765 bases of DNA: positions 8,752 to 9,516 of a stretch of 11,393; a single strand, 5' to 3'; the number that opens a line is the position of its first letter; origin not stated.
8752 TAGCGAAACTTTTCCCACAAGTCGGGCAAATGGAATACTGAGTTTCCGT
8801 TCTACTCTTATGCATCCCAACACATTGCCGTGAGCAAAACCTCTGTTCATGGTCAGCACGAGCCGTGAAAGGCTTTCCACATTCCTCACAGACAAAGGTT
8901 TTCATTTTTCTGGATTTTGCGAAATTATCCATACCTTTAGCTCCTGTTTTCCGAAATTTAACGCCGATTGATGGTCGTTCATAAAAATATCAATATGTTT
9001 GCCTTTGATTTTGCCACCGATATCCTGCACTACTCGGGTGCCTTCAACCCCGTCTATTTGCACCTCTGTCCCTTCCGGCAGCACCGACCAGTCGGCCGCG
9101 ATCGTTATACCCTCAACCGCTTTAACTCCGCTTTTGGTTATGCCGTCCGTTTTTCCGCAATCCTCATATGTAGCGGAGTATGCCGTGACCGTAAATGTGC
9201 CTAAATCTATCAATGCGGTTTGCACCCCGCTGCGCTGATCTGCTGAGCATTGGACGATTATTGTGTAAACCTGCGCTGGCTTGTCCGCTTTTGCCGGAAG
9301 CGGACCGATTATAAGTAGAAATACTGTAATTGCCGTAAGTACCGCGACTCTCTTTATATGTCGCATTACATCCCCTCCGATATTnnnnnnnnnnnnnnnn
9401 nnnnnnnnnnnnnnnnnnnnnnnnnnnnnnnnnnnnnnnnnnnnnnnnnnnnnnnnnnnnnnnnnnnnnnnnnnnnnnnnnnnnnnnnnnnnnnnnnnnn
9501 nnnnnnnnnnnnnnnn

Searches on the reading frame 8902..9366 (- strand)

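Call 7: search_protein_families(library=pfam, proteins=[window:8902-9366:-], max_evalue=0.01)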
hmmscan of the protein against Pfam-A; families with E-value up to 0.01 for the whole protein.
window:8902-9366:- (154 aa): 1 family
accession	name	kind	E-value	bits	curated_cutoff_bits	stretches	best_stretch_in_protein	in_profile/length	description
PF06725.17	3D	-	1.6e-14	54.3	23.8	1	88-148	2-71/72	3D domain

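Call 8: search_protein_families(library=phrogs, proteins=[window:8902-9366:-], max_evalue=0.001)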
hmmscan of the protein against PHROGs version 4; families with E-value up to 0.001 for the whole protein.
window:8902-9366:- (154 aa): 9 families
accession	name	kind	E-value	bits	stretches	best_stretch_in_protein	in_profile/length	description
phrog_22529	-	unknown function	1e-26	94.4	1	57-149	53-147/148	-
phrog_25245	-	unknown function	3.3e-24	86.3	1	38-150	61-175/178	-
phrog_6631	-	unknown function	2.1e-17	64.4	1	57-148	153-250/251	-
phrog_2307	-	other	5.9e-15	56.6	1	57-148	115-211/212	L-alanyl-D-glutamate peptidase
phrog_20590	-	other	4.3e-14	53.6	1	57-145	153-240/242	peptidase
phrog_33758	-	unknown function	2.7e-10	41.3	1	57-148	83-172/173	-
phrog_36429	-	unknown function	4.5e-09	35.6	1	58-148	272-365/1159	-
phrog_27183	-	unknown function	4.6e-08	34.1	1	55-148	95-195/196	-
phrog_18207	-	unknown function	0.00012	23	1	86-145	176-238/240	-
